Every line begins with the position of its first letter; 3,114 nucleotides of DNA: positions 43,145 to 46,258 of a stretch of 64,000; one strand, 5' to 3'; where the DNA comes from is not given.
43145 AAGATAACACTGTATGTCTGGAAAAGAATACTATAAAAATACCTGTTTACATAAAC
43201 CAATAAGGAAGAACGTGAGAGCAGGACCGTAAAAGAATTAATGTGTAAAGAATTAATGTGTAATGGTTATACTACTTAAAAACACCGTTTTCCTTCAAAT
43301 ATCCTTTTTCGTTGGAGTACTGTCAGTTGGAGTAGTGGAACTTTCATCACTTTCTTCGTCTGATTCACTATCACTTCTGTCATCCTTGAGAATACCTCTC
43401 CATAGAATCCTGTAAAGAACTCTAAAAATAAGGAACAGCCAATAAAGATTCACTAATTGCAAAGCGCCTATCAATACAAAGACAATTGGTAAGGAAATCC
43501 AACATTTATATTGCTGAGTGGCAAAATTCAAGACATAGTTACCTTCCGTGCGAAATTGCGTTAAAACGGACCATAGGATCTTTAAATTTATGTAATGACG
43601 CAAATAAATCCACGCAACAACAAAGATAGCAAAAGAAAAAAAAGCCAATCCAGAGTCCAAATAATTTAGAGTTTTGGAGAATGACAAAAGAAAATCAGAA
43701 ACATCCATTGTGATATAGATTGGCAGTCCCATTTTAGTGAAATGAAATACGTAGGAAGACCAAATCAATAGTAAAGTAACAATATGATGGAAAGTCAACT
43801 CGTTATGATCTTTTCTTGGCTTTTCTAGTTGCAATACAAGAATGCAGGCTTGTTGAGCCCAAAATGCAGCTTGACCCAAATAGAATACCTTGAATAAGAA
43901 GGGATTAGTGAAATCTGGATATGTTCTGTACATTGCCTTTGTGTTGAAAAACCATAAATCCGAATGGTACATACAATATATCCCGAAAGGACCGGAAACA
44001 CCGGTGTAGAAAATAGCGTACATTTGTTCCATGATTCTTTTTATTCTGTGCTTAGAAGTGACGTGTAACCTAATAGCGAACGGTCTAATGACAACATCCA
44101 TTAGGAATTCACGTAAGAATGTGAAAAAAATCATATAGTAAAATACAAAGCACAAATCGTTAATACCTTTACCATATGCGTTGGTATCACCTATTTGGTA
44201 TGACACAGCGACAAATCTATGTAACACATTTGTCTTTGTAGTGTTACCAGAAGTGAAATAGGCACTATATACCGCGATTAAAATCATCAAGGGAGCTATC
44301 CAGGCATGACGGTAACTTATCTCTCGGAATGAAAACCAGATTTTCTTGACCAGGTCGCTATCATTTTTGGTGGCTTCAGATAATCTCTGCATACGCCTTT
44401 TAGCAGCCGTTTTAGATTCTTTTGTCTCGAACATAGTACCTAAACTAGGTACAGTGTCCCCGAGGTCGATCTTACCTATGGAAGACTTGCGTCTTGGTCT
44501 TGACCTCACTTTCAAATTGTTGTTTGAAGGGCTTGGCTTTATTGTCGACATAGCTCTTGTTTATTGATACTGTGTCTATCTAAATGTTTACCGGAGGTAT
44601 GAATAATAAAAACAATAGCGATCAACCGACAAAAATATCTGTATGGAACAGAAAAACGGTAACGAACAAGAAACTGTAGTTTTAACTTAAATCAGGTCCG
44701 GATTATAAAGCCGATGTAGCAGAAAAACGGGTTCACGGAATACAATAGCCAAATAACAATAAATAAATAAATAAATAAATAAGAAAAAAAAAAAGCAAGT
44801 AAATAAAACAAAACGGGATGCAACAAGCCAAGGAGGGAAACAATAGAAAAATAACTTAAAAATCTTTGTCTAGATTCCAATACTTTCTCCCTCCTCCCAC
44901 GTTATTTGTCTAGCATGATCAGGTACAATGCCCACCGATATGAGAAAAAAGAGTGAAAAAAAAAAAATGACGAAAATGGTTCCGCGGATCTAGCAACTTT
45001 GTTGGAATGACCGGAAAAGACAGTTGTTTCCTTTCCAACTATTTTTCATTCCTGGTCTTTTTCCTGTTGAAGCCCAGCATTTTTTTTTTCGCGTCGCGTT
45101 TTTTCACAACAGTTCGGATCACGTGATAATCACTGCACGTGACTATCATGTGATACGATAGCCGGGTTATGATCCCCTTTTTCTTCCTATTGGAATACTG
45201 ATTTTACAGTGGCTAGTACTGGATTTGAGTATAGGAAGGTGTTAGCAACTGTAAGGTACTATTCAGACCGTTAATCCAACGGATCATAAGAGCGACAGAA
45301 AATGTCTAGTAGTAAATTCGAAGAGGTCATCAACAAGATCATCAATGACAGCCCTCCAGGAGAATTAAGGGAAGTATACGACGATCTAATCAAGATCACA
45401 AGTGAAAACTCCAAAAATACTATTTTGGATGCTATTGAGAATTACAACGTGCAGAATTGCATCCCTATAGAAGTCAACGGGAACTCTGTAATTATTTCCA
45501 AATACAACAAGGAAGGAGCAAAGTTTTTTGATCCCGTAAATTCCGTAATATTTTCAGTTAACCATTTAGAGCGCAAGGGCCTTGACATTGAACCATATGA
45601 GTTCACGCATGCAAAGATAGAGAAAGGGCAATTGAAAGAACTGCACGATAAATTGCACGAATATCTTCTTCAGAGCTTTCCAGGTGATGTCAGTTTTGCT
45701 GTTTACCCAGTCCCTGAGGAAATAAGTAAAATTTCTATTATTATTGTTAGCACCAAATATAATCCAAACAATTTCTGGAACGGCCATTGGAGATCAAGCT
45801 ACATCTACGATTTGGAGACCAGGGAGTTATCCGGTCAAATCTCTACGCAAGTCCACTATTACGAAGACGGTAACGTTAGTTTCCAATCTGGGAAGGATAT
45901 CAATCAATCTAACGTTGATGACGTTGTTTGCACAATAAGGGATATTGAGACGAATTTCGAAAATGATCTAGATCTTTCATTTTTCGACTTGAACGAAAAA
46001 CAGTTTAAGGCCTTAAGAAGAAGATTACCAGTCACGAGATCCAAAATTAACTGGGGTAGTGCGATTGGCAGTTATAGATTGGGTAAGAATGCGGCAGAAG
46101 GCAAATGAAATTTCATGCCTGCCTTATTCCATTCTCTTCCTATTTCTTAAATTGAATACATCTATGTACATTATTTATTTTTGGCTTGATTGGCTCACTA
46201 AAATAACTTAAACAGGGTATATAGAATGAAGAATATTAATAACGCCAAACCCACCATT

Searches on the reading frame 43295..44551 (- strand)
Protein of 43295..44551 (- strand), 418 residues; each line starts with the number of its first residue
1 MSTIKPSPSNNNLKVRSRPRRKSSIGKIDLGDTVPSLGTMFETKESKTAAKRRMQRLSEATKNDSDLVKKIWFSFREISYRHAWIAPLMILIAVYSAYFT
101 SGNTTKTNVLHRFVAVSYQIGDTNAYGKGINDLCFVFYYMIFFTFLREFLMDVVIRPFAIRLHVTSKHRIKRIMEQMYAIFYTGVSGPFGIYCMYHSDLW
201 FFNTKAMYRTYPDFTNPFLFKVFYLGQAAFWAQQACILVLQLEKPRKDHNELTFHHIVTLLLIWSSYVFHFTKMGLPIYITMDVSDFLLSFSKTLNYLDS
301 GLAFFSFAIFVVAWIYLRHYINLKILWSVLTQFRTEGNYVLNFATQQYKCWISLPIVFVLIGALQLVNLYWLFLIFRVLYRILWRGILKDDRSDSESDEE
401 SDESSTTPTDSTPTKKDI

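Call 42: search_protein_families(library=pfam, proteins=[window:43295-44551:-])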
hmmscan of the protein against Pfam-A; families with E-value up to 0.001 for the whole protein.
window:43295-44551:- (418 aa): 1 family
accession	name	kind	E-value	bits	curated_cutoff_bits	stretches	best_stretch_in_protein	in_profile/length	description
PF03798.21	TRAM_LAG1_CLN8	-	1.5e-40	139.7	24.6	1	173-377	2-198/198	TLC domain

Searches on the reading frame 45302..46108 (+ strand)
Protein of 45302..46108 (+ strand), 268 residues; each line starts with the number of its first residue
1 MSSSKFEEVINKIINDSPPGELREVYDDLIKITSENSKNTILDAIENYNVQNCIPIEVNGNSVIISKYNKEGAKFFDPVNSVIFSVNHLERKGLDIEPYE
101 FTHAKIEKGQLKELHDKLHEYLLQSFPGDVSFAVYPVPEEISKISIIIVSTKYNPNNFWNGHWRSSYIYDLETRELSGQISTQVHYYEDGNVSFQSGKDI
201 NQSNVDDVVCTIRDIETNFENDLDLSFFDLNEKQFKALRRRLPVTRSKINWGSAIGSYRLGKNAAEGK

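Call 42: search_protein_families(library=pfam, proteins=[window:45302-46108:+])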
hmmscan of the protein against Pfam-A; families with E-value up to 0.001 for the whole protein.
window:45302-46108:+ (268 aa): 1 family
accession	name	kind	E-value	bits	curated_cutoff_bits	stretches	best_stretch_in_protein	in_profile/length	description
PF01267.22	F-actin_cap_A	-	7.5e-83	278.5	24.2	1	10-262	1-262/263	F-actin capping protein alpha subunit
